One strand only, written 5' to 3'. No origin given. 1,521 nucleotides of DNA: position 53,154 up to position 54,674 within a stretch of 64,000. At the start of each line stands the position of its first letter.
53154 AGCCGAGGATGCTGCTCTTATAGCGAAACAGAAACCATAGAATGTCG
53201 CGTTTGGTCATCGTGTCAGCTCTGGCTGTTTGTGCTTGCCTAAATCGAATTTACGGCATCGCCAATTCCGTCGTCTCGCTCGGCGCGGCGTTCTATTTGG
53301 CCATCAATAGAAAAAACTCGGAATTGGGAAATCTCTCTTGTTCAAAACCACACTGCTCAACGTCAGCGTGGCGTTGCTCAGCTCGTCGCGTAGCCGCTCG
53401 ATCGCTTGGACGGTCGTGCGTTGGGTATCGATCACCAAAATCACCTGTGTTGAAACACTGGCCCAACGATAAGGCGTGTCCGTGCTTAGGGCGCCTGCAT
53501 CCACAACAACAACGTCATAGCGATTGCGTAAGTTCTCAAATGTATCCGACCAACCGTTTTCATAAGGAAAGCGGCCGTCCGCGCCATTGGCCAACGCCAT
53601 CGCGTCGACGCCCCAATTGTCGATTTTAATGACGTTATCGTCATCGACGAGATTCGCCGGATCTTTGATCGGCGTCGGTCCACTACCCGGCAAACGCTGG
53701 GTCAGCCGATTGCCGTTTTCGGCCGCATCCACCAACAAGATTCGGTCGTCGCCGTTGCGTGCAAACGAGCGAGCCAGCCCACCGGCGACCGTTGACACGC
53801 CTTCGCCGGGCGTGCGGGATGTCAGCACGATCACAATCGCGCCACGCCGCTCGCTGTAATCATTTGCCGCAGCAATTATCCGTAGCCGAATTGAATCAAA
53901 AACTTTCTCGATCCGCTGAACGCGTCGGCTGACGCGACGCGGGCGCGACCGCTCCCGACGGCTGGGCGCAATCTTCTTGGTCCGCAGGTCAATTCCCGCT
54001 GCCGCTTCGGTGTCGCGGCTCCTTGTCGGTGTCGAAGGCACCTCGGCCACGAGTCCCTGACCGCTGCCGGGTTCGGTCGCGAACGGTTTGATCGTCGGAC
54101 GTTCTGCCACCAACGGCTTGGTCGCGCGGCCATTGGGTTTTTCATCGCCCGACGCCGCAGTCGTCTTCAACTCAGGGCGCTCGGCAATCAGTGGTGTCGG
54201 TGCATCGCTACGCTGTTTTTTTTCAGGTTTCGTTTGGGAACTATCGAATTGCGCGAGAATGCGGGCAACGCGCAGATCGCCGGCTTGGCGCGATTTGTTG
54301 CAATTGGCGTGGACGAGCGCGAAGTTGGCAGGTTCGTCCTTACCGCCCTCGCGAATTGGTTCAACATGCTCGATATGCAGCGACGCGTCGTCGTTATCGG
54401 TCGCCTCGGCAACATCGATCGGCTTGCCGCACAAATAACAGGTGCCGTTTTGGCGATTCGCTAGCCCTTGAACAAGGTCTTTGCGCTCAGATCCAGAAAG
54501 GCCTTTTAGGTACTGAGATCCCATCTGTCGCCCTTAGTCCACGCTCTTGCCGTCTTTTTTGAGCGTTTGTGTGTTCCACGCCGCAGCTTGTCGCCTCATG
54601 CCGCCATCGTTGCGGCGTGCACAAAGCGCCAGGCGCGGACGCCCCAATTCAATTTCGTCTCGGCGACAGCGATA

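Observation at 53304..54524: HNH endonuclease domain fused to an inactive-looking BY-kinase domain inside an exopolysaccharide export locus.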

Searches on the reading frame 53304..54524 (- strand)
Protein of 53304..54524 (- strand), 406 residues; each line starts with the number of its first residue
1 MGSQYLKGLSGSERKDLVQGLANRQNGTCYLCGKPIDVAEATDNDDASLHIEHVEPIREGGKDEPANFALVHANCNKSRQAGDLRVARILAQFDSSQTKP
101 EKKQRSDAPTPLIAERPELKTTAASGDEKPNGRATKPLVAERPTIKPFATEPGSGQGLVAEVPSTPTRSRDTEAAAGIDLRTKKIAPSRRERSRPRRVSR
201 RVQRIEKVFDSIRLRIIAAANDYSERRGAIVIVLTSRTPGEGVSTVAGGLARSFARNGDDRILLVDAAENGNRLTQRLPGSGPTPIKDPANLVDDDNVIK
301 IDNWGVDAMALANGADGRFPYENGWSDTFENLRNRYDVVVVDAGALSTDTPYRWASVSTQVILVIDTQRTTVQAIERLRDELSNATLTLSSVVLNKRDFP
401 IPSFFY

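Call 3: search_protein_families(library=pfam, proteins=[window:53304-54524:-], max_evalue=0.01)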
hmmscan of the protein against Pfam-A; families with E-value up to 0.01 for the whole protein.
window:53304-54524:- (406 aa): 3 families
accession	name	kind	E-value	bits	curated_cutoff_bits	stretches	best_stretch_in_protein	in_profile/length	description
PF01844.29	HNH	-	3.5e-08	33.9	21.4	1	29-79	1-44/47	HNH endonuclease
PF01656.29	CbiA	-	0.0064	16.9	25.4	0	232-396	1-82/125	CobQ/CobB/MinD/ParA nucleotide binding domain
PF13614.12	AAA_31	-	0.0066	16.8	27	0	326-384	108-166/177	AAA domain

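Call 4: search_protein_families(library=ncbifam, proteins=[window:53304-54524:-], max_evalue=0.01)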
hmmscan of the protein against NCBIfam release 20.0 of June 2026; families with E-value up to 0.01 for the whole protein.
window:53304-54524:- (406 aa): 9 families
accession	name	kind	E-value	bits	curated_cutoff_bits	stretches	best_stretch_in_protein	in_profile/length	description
TIGR03018.1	pepcterm_TyrKin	hypoth_equivalog_domain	3.2e-11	43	230.65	1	203-268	9-74/207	XrtA-associated tyrosine autokinase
TIGR01007.1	eps_fam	subfamily_domain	5e-11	42.5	108.05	2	327-399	119-192/204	polysaccharide biosynthesis tyrosine autokinase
NF040563.1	guided_IscB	equivalog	3.9e-07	29.5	175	1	21-103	187-263/314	RNA-guided endonuclease IscB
TIGR01005.1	eps_transp_fam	subfamily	3.2e-06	25.6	411.7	1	224-398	544-719/754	exopolysaccharide transport protein family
TIGR03029.1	EpsG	equivalog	7.1e-06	25.4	313.8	1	230-395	104-273/274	chain length determinant protein tyrosine kinase EpsG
NF049971.1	CRISPR_Cas9d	exception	8.5e-05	21.3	375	1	17-79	536-593/986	type II CRISPR RNA-guided endonuclease Cas9d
TIGR01865.2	cas_Csn1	equivalog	0.00014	20.2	100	1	21-78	568-623/1070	type II CRISPR RNA-guided endonuclease Cas9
TIGR02646.1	TIGR02646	subfamily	0.00085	19.4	52.15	1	12-93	10-82/144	retron system putative HNH endonuclease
TIGR03815.1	CpaE_hom_Actino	equivalog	0.0013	17.9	154.45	0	223-393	105-280/340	septum site-determining protein Ssd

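Call 5: find_homologous_proteins(query=window:53304-54524:-, max_evalue=0.001)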
Query window:53304-54524:- (406 aa): 5 proteins with E <= 0.001 among 8000 candidates.
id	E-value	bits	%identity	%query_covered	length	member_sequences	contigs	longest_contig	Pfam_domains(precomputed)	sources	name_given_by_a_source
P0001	6.4e-265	896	100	100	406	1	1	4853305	PF01844.30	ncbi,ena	-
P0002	2.2e-52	197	48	51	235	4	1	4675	-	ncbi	-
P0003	6.9e-47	179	45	51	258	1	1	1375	-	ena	-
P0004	3.0e-46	177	45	51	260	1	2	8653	-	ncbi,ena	-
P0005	3.7e-9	55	29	49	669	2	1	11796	PF02706.21,PF10609.16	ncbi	-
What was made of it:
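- Homopolymer length is a common error in long-read assemblies (general knowledge), and the contig is 4.85 Mb (call 5).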

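Call 8: find_encoding_contigs(protein=P0001, flank=10000, max_places=3)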
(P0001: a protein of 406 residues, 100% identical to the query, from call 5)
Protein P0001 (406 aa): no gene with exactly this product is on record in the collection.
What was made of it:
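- Tried and rejected: Exact look-up of the fusion protein's contig (call 8): not on record.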

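Call 9: find_encoding_contigs(protein=P0002, flank=10000, max_places=4)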
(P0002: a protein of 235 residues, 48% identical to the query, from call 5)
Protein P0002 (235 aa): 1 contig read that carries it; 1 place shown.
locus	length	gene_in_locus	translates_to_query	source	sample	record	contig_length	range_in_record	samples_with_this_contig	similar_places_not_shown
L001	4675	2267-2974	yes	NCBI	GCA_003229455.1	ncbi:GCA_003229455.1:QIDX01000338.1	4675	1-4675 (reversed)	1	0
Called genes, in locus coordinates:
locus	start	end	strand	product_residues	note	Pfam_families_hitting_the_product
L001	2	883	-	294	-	?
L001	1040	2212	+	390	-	PF13579:Glyco_trans_4_4, PF13439:Glyco_transf_4, PF20706:GT4-conflict, PF00534:Glycos_transf_1, PF13692:Glyco_trans_1_4, PF13524:Glyco_trans_1_2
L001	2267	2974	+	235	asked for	-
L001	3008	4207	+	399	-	PF02706:Wzz (weak)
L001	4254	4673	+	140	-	?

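Call 10: find_encoding_contigs(protein=P0004, flank=10000, max_places=4)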
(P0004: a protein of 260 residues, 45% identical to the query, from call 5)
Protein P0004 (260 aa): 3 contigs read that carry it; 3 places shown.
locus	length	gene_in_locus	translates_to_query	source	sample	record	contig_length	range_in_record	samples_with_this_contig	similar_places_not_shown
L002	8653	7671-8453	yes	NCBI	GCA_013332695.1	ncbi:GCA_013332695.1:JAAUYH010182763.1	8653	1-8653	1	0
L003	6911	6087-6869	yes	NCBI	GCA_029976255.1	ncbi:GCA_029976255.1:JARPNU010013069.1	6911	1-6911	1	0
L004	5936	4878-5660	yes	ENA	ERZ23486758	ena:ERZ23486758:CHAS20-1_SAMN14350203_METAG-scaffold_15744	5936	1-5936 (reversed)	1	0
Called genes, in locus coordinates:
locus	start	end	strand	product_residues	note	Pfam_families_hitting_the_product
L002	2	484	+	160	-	?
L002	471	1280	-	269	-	PF14099:Polysacc_lyase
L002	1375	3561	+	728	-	PF02012:BNR (faint), PF13088:BNR_2 (faint), PF15899:BNR_6 (faint), PF25852:DUF6242_C (faint), PF14870:PSII_BNR (faint), PF20067:SSL_N (faint), PF15902:Sortilin-Vps10 (weak)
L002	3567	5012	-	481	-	PF04932:Wzy_C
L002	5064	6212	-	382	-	PF13439:Glyco_transf_4, PF13579:Glyco_trans_4_4, PF20706:GT4-conflict, PF00534:Glycos_transf_1, PF13692:Glyco_trans_1_4, PF13524:Glyco_trans_1_2 (faint)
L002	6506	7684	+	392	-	PF13439:Glyco_transf_4, PF13579:Glyco_trans_4_4, PF20706:GT4-conflict, PF00534:Glycos_transf_1, PF13692:Glyco_trans_1_4, PF13524:Glyco_trans_1_2 (weak)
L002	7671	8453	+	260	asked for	-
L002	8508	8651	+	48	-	?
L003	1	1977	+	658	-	?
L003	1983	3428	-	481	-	PF04932:Wzy_C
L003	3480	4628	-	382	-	PF13439:Glyco_transf_4, PF13579:Glyco_trans_4_4, PF20706:GT4-conflict, PF00534:Glycos_transf_1, PF13692:Glyco_trans_1_4, PF13524:Glyco_trans_1_2 (faint)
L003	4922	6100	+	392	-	PF13439:Glyco_transf_4, PF13579:Glyco_trans_4_4, PF20706:GT4-conflict, PF00534:Glycos_transf_1, PF13692:Glyco_trans_1_4, PF13524:Glyco_trans_1_2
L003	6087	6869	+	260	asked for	-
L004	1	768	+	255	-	?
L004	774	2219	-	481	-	PF04932:Wzy_C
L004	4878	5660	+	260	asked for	-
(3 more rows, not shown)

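Call 11: find_encoding_contigs(protein=P0005, flank=10000, max_places=4)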
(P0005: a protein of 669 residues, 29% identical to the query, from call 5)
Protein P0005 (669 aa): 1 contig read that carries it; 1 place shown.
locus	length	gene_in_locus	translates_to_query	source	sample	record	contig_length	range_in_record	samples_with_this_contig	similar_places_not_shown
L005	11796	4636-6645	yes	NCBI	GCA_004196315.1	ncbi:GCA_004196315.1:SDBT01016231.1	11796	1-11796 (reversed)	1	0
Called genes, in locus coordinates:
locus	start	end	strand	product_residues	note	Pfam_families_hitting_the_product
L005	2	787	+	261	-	?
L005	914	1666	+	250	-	PF22624:AASDHPPT_N, PF01648:ACPS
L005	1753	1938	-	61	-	-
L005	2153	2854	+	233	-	PF00196:GerE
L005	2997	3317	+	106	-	PF07238:PilZ (weak)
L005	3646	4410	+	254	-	PF02563:Poly_export, PF10531:SLBB, PF22461:SLBB_2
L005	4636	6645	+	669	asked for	PF02706:Wzz, PF10609:ParA (faint)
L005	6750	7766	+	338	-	PF01408:GFO_IDH_MocA, PF02894:GFO_IDH_MocA_C, PF22725:GFO_IDH_MocA_C3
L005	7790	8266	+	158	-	PF25084:LbH_EIF2B (weak), PF25087:GMPPB_C (weak), PF14602:Hexapep_2 (faint), PF00132:Hexapep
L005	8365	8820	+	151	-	PF01041:DegT_DnrJ_EryC1, PF00266:Aminotran_5 (weak)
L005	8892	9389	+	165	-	PF01041:DegT_DnrJ_EryC1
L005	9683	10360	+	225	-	PF00288:GHMP_kinases_N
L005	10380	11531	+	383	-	PF00483:NTP_transferase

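Call 14: find_related_loci(query=A1, collection=genome_contigs, flank=10000)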
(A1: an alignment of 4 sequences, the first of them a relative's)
Query A1 (406 aa) in genome_contigs; peptide patterns used: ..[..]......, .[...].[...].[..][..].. (x = any residue, [..] = any of these).
43 stretches matched a pattern, but none encodes a relative of the query by tblastn (E <= 1e-3).
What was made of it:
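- Tried and rejected: The close pseudokinase alignment A1 found no confirmed relative (call 14).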

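Call 18: search_protein_representatives(protein=window:53304-54524:-)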
Query: 406 residues. Proteins with E-value up to 0.001 (for the whole library): 1765; up to 1e-10: 173; up to 1e-30: 8. The best 150 are listed.
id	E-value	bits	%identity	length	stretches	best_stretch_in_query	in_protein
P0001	2.0e-265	896.4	100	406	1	1-406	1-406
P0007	3.4e-57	211.0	50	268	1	193-406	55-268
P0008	5.2e-49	184.1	48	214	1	200-406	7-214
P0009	1.0e-46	176.5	46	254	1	202-406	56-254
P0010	4.9e-41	157.8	45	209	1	199-406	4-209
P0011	1.1e-37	146.8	41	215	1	208-406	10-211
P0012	1.5e-34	136.5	41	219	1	203-406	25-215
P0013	3.8e-32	128.6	40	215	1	206-406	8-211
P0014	1.1e-29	120.5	39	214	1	208-406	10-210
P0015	1.2e-28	117.0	36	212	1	205-406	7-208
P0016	3.0e-27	112.5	35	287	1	182-406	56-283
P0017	4.3e-27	111.9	35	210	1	203-406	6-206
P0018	1.6e-26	110.0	32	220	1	209-406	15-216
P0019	9.7e-26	107.5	38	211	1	207-406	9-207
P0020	1.1e-25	107.3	37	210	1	209-406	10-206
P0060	5.9e-18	81.8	46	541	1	1-107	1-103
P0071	2.4e-17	79.8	28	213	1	205-406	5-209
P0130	4.0e-13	66.0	47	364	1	1-96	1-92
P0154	7.0e-12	61.9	49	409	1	13-95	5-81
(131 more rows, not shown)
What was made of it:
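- Most family members are 205-270 residues long (call 18).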

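Call 22: search_protein_families(library=pfam, proteins=[P0060, P0154, P0130, P0007, P0009, P0016], max_evalue=0.01)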
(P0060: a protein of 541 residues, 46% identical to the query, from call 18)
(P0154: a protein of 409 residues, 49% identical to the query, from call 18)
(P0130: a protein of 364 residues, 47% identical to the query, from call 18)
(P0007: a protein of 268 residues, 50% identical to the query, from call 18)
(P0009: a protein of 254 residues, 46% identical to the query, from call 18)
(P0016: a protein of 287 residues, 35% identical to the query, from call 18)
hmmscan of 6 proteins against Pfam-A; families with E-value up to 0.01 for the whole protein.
P0060 (541 aa): 3 families
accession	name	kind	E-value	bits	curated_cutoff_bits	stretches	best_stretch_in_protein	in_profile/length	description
PF01844.29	HNH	-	4.6e-08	33.5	21.4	1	29-76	1-45/47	HNH endonuclease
PF14279.12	HNH_5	-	0.0021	18.4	27.5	0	29-77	1-45/56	HNH endonuclease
PF13395.12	HNH_4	-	0.0023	18.3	22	0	32-76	4-49/54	HNH endonuclease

P0154 (409 aa): 4 families
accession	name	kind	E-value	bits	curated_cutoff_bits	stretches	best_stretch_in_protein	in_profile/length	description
PF01844.29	HNH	-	1.7e-10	41.3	21.4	1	21-67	1-46/47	HNH endonuclease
PF14279.12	HNH_5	-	1.4e-08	35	27.5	1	21-68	1-46/56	HNH endonuclease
PF13395.12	HNH_4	-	1.6e-07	31.6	22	1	31-67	12-50/54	HNH endonuclease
PF02945.21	Endonuclease_7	-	0.0034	17.7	23.6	1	10-66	15-64/82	Recombination endonuclease VII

P0130 (364 aa): 3 families
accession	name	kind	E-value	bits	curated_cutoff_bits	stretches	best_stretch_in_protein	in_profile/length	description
PF01844.29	HNH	-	5.2e-11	43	21.4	1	29-75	1-44/47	HNH endonuclease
PF13395.12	HNH_4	-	9.5e-06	25.9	22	1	33-76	5-49/54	HNH endonuclease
PF14279.12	HNH_5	-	2.6e-05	24.5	27.5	1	29-77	1-45/56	HNH endonuclease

P0007 (268 aa): 2 families
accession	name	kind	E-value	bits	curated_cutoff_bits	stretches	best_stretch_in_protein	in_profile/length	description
PF01656.29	CbiA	-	0.0018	18.7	25.4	1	95-258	2-82/125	CobQ/CobB/MinD/ParA nucleotide binding domain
PF13614.12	AAA_31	-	0.0075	16.7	27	0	93-134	3-43/177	AAA domain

P0009 (254 aa): 1 family
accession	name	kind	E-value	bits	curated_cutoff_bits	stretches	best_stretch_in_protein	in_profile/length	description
PF01656.29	CbiA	-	0.00057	20.3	25.4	1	94-244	9-82/125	CobQ/CobB/MinD/ParA nucleotide binding domain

P0016 (287 aa): 0 families

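Call 23: search_protein_families(library=padloc, proteins=[P0060, P0154, window:53304-54524:-], max_evalue=0.1)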
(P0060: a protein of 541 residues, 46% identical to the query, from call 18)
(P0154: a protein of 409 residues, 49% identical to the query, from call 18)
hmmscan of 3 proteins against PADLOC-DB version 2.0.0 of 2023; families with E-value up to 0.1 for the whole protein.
P0060 (541 aa): 8 families
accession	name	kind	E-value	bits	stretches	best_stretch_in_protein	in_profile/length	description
PDLC00335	PtuB1|PtuB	-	0.00058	17.4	1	15-81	37-104/214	Unknown function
PDLC00350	PtuB1|PtuB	-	0.00082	17.3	1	14-79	37-103/224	Unknown function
PDLC00325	PtuB1|PtuB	-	0.0024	15.5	1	22-81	47-107/213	Unknown function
PDLC01256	Cas9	-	0.0025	14.7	1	11-76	496-560/711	"CAS-II-A,CAS-II-B,CAS-II-C; effector__SPE"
PDLC00332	PtuB1|PtuB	-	0.0066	14.3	1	9-54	30-71/212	Unknown function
PDLC00973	Cas9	-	0.01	12.3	1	11-76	589-656/830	CRISPR subtype II RNA-guided endonuclease Cas9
PDLC00346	PtuB1|PtuB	-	0.018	13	1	8-75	30-92/214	Unknown function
PDLC00315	PtuB1|PtuB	-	0.021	12.6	1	16-85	20-86/227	Unknown function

P0154 (409 aa): 28 families (the best 25 are shown)
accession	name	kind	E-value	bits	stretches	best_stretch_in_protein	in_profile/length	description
PDLC01256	Cas9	-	7.1e-11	39.6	1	9-96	502-593/711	"CAS-II-A,CAS-II-B,CAS-II-C; effector__SPE"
PDLC01460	Cas9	-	2.7e-10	37.1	1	12-100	493-583/901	"CAS-II-A,CAS-II-B,CAS-II-C; effector__SPE"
PDLC00973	Cas9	-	4.1e-10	36.8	1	11-66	597-656/830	CRISPR subtype II RNA-guided endonuclease Cas9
PDLC00975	Cas9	-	4.8e-07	26.4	1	7-66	585-648/1120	Cas9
PDLC00345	PtuB1|PtuB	-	5e-07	27.5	1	7-79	40-115/223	Unknown function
PDLC00325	PtuB1|PtuB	-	9.3e-07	26.7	1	7-73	40-109/213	Unknown function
PDLC00323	PtuB1|PtuB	-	4e-05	21.4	1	7-67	23-82/215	Unknown function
PDLC00315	PtuB1|PtuB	-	4.6e-05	21.3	1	13-73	25-84/227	Unknown function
PDLC00332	PtuB1|PtuB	-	6.1e-05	20.9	1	3-64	32-90/212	Unknown function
PDLC00337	PtuB1|PtuB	-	7.4e-05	20.7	1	7-67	45-106/216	Unknown function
PDLC00331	PtuB1|PtuB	-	8.1e-05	20.3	1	9-66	25-81/222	Unknown function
PDLC00335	PtuB1|PtuB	-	0.00014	19.5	1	6-72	36-105/214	Unknown function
PDLC01580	Cas9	-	0.00014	18.1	1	13-96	817-904/1329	"CAS-II-A,CAS-II-B,CAS-II-C; effector__SPE"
PDLC00350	PtuB1|PtuB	-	0.00022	19.2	1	6-70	37-104/224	Unknown function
PDLC00321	PtuB1|PtuB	-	0.00028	18.7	1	7-65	28-85/223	Unknown function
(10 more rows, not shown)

window:53304-54524:- (406 aa): 11 families
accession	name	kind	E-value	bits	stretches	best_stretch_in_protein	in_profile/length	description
PDLC00346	PtuB1|PtuB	-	4.1e-05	21.6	1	8-82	30-95/214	Unknown function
PDLC00332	PtuB1|PtuB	-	0.0004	18.3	1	8-78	29-90/212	Unknown function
PDLC00349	PtuB1|PtuB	-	0.00043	18.3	1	12-74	35-94/260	Unknown function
PDLC00322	PtuB1|PtuB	-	0.00089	17.1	1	7-81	26-92/215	Unknown function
PDLC00314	PtuB1|PtuB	-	0.0029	15.7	1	14-84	34-95/156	Unknown function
PDLC00324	PtuB1|PtuB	-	0.0069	14.2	1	11-56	27-64/209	Unknown function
PDLC02924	HNH_I-A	-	0.012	13.6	1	9-65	26-68/198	-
PDLC00334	PtuB1|PtuB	-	0.013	13.4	1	9-79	27-91/222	Unknown function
PDLC00344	PtuB1|PtuB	-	0.02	12.7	1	13-88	34-102/213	Unknown function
PDLC00325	PtuB1|PtuB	-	0.029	12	1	23-85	48-107/213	Unknown function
PDLC00347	PtuB1|PtuB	-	0.04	11.9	1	12-91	23-96/195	Unknown function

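Call 24: search_protein_families(library=ncbifam, proteins=[P0060, P0154, P0007, P0011], max_evalue=0.01)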
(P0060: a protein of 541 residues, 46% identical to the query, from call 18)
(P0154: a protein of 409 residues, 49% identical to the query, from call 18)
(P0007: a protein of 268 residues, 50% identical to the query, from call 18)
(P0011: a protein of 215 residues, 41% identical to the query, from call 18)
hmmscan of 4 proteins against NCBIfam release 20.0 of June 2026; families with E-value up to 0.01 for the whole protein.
P0060 (541 aa): 3 families
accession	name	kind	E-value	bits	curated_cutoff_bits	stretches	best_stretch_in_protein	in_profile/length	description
NF049971.1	CRISPR_Cas9d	exception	6.4e-07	28.4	375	1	11-76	530-594/986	type II CRISPR RNA-guided endonuclease Cas9d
NF040563.1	guided_IscB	equivalog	4.9e-05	22.6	175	1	21-83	187-243/314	RNA-guided endonuclease IscB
TIGR01865.2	cas_Csn1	equivalog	0.00032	19.1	100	1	21-76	568-625/1070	type II CRISPR RNA-guided endonuclease Cas9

P0154 (409 aa): 4 families
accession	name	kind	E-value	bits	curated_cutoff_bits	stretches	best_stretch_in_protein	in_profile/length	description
NF049971.1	CRISPR_Cas9d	exception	1.8e-13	50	375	1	5-66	532-594/986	type II CRISPR RNA-guided endonuclease Cas9d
TIGR01865.2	cas_Csn1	equivalog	2e-10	39.6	100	1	12-90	567-652/1070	type II CRISPR RNA-guided endonuclease Cas9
NF040563.1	guided_IscB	equivalog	1.6e-09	37.3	175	1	8-85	182-256/314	RNA-guided endonuclease IscB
TIGR02646.1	TIGR02646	subfamily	4.9e-05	23.4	52.15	1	3-121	9-114/144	retron system putative HNH endonuclease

P0007 (268 aa): 6 families
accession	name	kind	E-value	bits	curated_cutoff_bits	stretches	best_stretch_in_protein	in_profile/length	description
TIGR01007.1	eps_fam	subfamily_domain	8.5e-10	38.5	108.05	1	190-259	120-190/204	polysaccharide biosynthesis tyrosine autokinase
TIGR03029.1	EpsG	equivalog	1.8e-09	37.2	313.8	2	189-257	204-273/274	chain length determinant protein tyrosine kinase EpsG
TIGR03018.1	pepcterm_TyrKin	hypoth_equivalog_domain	1.3e-07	31.1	230.65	1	67-140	11-84/207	XrtA-associated tyrosine autokinase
TIGR03815.1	CpaE_hom_Actino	equivalog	2.8e-07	30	154.45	1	86-143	106-162/340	septum site-determining protein Ssd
TIGR01005.1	eps_transp_fam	subfamily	0.00074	17.8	411.7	1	91-258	547-717/754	exopolysaccharide transport protein family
NF041546.1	ParA_partition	equivalog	0.0045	16.6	180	0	93-131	1-38/203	ParA family partition ATPase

P0011 (215 aa): 10 families
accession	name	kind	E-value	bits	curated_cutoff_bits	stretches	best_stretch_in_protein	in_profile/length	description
TIGR01007.1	eps_fam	subfamily_domain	4.2e-15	55.8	108.05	1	11-206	3-194/204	polysaccharide biosynthesis tyrosine autokinase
TIGR01005.1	eps_transp_fam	subfamily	8.3e-11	40.8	411.7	1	26-201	541-717/754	exopolysaccharide transport protein family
NF007350.0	PRK09841.1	equivalog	6.8e-10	37.7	1248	1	33-201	533-702/726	tyrosine-protein kinase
TIGR03815.1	CpaE_hom_Actino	equivalog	7.9e-10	38.4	154.45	1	24-188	104-270/340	septum site-determining protein Ssd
TIGR03018.1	pepcterm_TyrKin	hypoth_equivalog_domain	2.4e-08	33.6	230.65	1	10-188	14-197/207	XrtA-associated tyrosine autokinase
TIGR01969.1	minD_arch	subfamily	2.9e-07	29.9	201.75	1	33-202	2-170/251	cell division ATPase MinD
TIGR03029.1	EpsG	equivalog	7.1e-05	22.1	313.8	1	33-200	105-273/274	chain length determinant protein tyrosine kinase EpsG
NF008568.0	PRK11519.1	equivalog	0.00022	19.6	1068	1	40-200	535-696/720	tyrosine-protein kinase Wzc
TIGR03371.1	cellulose_yhjQ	equivalog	0.0018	17.8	157.85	1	32-189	2-163/246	cellulose biosynthesis protein BcsQ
TIGR00959.1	ffh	equivalog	0.0026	16.7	473.2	1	29-75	96-142/428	signal recognition particle protein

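Call 36: find_homologous_proteins(query=A3, max_evalue=0.00001)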
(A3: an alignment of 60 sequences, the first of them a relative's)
Query A3 (60 sequences) (406 aa, profile of the alignment): 22 proteins with E <= 0.00001 among 8000 candidates.
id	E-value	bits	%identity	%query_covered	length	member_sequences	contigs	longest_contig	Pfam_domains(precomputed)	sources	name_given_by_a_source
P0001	2.3e-68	248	100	100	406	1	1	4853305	PF01844.30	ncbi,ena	-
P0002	5.5e-68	247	48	51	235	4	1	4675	-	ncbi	-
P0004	1.1e-66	243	45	51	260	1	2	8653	-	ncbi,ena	-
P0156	5.3e-65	237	43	51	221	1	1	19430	-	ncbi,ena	-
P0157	5.6e-65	237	45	51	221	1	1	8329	-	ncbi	-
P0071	6.1e-58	214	28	50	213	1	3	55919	-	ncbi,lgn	-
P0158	2.7e-57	212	33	52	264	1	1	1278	-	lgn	-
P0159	2.5e-56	209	34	49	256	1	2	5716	-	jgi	jgi:Mrp family chromosome partitioning ATPase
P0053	1.3e-53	200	34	48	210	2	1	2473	-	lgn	-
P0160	5.5e-53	198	30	50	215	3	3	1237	-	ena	-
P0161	3.9e-47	179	33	43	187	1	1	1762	-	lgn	-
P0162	5.5e-47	178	36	43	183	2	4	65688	-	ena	-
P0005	8.5e-26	109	29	49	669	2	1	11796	PF02706.21,PF10609.16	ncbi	-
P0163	1.1e-18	86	50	9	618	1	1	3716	PF10609.16,PF01656.30,PF13614.13,PF09140.18,PF13807.12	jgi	jgi:succinoglycan biosynthesis transport protein ExoP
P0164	5.2e-16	77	30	41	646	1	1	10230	PF02706.21,PF10609.16,PF01656.30,PF13614.13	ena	-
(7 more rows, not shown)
